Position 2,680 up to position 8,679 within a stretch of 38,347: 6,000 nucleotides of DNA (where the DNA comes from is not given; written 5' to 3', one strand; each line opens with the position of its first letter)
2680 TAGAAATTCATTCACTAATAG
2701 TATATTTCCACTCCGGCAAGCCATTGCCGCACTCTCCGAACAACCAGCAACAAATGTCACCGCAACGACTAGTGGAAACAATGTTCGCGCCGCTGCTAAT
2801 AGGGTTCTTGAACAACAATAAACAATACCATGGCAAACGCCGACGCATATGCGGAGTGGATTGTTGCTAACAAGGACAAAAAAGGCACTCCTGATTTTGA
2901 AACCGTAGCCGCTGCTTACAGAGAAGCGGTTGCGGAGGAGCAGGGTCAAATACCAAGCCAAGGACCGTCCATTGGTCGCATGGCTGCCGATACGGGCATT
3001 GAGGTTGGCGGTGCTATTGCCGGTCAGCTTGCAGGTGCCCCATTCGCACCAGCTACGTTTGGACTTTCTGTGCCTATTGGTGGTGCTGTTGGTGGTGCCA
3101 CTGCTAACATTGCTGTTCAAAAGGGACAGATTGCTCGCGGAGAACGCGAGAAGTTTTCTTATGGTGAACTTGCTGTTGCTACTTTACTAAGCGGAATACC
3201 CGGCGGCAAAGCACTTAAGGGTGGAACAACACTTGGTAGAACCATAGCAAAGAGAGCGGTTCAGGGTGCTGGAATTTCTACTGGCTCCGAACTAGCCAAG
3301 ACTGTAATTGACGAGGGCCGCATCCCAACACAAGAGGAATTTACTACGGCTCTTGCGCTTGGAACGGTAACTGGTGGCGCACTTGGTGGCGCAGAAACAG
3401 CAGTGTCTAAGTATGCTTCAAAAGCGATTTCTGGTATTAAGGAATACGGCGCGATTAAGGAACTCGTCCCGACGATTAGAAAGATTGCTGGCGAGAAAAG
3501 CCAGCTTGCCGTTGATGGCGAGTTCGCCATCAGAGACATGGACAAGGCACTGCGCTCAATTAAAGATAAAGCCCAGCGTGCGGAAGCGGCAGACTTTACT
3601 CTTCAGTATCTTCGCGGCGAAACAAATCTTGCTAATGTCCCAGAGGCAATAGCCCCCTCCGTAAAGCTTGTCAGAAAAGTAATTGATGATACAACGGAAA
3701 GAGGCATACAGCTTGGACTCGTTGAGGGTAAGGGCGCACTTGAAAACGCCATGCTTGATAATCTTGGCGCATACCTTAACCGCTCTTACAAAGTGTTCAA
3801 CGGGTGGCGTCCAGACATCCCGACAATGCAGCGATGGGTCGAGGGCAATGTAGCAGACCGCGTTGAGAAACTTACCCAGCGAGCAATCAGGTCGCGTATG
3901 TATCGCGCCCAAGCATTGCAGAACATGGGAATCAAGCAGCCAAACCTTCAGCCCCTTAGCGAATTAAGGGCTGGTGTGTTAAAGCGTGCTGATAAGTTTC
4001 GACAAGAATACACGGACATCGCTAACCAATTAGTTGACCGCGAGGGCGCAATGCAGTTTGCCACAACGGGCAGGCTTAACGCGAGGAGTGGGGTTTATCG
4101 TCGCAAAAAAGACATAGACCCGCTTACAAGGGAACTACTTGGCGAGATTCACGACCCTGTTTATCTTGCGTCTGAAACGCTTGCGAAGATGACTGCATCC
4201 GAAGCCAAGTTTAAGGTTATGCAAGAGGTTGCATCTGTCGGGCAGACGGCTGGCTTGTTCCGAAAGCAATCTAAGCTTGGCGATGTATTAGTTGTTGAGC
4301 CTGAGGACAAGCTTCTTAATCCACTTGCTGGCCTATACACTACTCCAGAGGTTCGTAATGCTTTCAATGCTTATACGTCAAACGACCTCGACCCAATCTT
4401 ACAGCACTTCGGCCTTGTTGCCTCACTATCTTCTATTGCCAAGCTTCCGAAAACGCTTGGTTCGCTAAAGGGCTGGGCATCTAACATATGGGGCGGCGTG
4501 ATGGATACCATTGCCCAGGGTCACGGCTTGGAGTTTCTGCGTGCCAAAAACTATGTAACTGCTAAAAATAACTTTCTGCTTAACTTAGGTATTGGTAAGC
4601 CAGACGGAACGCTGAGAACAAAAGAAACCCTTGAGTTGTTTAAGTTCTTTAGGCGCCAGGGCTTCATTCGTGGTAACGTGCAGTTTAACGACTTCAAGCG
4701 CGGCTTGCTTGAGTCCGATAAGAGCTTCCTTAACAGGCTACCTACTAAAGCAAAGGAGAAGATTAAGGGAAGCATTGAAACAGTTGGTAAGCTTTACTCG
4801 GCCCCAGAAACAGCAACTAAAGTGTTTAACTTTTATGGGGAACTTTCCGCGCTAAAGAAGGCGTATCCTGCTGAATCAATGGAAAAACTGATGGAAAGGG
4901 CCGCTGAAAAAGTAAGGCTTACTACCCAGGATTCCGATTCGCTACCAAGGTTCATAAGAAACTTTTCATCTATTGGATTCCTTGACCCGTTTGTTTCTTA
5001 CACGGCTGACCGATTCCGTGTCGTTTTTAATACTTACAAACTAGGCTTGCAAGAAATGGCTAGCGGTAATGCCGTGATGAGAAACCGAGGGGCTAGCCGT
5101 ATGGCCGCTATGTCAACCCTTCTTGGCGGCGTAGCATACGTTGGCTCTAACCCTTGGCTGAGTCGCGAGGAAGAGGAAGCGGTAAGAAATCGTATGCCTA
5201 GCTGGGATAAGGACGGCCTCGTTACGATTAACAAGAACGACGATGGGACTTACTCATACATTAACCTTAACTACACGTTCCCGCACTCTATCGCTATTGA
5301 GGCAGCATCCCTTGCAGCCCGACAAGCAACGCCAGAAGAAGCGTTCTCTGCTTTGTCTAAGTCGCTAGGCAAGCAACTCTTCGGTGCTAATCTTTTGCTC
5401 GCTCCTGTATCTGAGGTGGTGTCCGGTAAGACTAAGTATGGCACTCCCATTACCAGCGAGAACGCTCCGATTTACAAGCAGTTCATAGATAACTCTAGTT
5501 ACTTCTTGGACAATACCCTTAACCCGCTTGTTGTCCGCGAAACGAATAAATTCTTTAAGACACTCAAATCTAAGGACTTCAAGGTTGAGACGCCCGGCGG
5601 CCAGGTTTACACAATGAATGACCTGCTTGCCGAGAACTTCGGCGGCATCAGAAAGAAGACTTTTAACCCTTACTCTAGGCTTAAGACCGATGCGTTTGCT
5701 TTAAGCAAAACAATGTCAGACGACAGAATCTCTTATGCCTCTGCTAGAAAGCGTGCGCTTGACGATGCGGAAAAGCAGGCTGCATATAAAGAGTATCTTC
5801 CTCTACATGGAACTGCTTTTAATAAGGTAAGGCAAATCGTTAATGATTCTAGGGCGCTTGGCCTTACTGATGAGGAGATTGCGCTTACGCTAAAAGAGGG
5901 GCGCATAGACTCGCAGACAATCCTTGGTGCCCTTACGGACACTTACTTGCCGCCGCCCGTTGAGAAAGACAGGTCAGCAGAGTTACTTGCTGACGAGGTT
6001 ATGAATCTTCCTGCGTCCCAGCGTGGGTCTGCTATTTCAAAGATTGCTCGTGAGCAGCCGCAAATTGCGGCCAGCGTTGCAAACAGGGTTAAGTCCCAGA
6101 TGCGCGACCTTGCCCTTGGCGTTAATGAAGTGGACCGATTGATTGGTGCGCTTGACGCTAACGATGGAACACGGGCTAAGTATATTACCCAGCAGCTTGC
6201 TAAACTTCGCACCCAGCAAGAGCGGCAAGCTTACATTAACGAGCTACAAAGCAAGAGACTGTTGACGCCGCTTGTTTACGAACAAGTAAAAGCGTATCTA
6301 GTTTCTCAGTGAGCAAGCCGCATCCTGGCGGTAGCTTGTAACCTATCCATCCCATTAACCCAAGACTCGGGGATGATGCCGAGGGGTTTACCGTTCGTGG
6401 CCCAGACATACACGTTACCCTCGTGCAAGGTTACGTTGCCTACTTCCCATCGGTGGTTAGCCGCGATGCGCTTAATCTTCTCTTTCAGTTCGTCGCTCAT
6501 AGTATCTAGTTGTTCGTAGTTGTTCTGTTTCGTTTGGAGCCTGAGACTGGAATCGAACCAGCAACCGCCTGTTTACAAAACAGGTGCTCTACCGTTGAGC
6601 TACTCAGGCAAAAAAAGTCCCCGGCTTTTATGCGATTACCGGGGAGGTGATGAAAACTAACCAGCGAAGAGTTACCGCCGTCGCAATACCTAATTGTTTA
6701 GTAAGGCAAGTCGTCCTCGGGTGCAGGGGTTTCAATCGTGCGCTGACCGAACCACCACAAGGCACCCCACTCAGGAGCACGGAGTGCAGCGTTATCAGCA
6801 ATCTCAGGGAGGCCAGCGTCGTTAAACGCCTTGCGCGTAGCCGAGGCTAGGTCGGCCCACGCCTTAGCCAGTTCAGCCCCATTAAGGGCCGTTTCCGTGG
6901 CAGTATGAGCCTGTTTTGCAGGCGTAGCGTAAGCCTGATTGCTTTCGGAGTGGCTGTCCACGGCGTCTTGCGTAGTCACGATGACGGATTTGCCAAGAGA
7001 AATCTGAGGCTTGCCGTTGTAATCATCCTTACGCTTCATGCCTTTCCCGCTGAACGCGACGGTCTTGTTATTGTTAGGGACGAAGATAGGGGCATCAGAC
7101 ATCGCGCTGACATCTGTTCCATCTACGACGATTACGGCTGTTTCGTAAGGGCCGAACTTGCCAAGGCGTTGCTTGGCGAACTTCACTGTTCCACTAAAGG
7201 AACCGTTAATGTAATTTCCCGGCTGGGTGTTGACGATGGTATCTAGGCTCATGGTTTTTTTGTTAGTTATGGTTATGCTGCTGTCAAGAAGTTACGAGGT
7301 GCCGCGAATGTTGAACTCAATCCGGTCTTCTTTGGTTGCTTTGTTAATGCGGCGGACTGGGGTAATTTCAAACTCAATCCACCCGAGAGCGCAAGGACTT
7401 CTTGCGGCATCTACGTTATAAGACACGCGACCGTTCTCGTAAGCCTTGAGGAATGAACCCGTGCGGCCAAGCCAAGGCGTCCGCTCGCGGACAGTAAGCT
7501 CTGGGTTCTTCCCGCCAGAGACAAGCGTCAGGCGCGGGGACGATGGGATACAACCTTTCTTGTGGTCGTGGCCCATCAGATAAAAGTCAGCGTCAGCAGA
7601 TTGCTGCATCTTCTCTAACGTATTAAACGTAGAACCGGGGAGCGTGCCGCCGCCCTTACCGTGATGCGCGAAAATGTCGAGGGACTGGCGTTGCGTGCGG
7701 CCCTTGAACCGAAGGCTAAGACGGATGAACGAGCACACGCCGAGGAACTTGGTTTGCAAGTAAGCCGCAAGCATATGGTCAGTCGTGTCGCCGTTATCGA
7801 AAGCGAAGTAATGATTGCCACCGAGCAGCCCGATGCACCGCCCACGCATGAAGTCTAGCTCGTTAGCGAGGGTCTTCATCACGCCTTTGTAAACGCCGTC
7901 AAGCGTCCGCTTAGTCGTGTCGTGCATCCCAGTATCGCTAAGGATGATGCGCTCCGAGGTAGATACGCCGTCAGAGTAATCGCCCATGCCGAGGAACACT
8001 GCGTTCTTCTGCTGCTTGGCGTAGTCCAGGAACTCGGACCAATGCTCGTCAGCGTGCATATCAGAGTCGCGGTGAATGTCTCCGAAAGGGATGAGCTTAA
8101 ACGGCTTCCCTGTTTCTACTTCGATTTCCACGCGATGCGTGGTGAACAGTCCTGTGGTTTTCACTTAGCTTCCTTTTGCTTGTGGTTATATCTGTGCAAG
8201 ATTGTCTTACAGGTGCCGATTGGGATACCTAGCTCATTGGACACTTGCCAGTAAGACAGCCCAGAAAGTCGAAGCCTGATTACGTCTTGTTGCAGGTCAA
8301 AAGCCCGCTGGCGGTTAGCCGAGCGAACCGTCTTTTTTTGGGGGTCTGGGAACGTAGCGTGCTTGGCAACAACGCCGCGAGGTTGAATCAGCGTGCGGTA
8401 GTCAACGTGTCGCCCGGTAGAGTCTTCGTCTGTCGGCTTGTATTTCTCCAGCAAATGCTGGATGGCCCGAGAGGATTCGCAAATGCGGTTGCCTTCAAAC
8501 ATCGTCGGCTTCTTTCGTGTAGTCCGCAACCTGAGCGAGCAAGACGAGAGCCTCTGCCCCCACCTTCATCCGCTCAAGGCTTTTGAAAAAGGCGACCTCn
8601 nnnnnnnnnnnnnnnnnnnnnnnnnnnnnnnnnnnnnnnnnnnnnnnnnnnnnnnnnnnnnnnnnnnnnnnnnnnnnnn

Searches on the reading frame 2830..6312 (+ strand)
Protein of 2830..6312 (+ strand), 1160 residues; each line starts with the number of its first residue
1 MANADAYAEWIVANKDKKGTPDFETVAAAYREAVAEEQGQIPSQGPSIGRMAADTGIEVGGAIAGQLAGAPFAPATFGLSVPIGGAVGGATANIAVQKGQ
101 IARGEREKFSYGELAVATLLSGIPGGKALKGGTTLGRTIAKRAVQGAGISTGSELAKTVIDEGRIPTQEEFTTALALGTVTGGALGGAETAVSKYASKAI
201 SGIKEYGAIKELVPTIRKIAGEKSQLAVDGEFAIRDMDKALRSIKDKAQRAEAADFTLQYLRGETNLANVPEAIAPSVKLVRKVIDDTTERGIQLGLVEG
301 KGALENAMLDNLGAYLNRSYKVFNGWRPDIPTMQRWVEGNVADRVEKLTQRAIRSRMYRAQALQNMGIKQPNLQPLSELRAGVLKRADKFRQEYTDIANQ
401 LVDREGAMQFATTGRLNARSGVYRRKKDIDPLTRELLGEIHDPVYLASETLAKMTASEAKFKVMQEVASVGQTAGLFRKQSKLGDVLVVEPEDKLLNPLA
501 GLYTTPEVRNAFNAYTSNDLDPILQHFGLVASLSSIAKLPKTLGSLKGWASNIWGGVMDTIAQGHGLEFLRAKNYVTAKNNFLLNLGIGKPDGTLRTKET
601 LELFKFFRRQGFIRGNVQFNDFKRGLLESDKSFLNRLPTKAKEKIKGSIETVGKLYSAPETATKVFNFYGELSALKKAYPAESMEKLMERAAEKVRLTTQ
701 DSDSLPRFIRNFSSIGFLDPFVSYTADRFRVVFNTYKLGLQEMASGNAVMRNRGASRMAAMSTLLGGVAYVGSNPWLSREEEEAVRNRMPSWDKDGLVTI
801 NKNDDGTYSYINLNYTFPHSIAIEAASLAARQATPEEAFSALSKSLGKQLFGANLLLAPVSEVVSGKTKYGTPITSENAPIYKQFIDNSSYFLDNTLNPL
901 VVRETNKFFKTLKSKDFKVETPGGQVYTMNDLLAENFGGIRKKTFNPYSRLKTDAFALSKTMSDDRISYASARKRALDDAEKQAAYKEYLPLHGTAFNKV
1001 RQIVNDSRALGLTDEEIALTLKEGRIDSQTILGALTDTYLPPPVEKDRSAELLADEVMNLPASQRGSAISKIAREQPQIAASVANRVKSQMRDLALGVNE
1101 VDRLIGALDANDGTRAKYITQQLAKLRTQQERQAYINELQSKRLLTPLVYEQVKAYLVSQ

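Call 41: search_protein_families(library=phrogs, proteins=[window:2830-6312:+], max_evalue=0.00001)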
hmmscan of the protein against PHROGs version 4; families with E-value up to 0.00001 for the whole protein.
window:2830-6312:+ (1160 aa): 1 family
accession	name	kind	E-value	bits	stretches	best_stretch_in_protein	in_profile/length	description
phrog_22602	-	head and packaging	2.6e-20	72.3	1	396-1022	1250-1868/1943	virion structural protein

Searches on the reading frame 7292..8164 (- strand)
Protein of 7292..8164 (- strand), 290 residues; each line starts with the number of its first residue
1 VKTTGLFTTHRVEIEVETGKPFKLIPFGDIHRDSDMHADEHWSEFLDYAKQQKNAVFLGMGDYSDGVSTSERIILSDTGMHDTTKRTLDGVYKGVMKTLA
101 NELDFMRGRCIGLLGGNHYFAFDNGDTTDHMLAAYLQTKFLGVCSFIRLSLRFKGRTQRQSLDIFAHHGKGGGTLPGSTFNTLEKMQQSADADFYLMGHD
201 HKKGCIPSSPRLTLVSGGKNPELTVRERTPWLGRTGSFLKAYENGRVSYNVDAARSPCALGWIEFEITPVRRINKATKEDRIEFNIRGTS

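Call 56: search_protein_families(library=pfam, proteins=[window:7292-8164:-], max_evalue=0.01)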
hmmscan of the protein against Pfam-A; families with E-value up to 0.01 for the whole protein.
window:7292-8164:- (290 aa): 1 family
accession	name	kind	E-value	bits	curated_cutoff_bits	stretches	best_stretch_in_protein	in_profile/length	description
PF00149.33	Metallophos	-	0.0014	19.6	21.5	0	27-202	6-190/191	Calcineurin-like phosphoesterase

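Call 74: search_protein_families(library=phrogs, proteins=[window:7295-8164:-], max_evalue=0.001)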
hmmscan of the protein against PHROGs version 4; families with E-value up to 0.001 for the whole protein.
window:7295-8164:- (290 aa): 1 family
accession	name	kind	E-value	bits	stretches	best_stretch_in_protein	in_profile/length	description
phrog_7339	-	DNA, RNA and nucleotide metabolism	3.8e-17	63.5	1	10-204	18-202/263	DNA repair exonuclease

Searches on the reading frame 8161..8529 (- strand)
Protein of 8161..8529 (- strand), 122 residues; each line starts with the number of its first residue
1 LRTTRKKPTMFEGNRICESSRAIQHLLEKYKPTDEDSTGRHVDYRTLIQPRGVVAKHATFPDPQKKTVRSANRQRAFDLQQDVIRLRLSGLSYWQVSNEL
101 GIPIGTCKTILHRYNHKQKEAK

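Call 56: search_protein_families(library=pfam, proteins=[window:8161-8529:-], max_evalue=0.01)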
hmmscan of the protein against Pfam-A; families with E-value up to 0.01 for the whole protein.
window:8161-8529:- (122 aa): 3 families
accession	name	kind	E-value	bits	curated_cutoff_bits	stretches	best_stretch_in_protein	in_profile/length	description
PF08281.18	Sigma70_r4_2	-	6e-05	23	25.7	1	80-113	15-49/54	Sigma-70, region 4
PF25787.1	HTH_SB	-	0.00036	20.7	43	1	78-117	10-49/53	Sleeping Beauty transposase HTH domain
PF13384.12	HTH_23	-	0.0013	19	24.6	1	82-116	9-43/50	Homeodomain-like domain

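Call 74: search_protein_families(library=phrogs, proteins=[window:8164-8529:-], max_evalue=0.001)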
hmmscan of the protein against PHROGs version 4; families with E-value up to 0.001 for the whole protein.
window:8164-8529:- (122 aa): 1 family
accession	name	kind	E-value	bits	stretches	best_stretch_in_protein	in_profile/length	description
phrog_645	-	DNA, RNA and nucleotide metabolism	0.00034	21.8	1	65-115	12-63/196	Rnase E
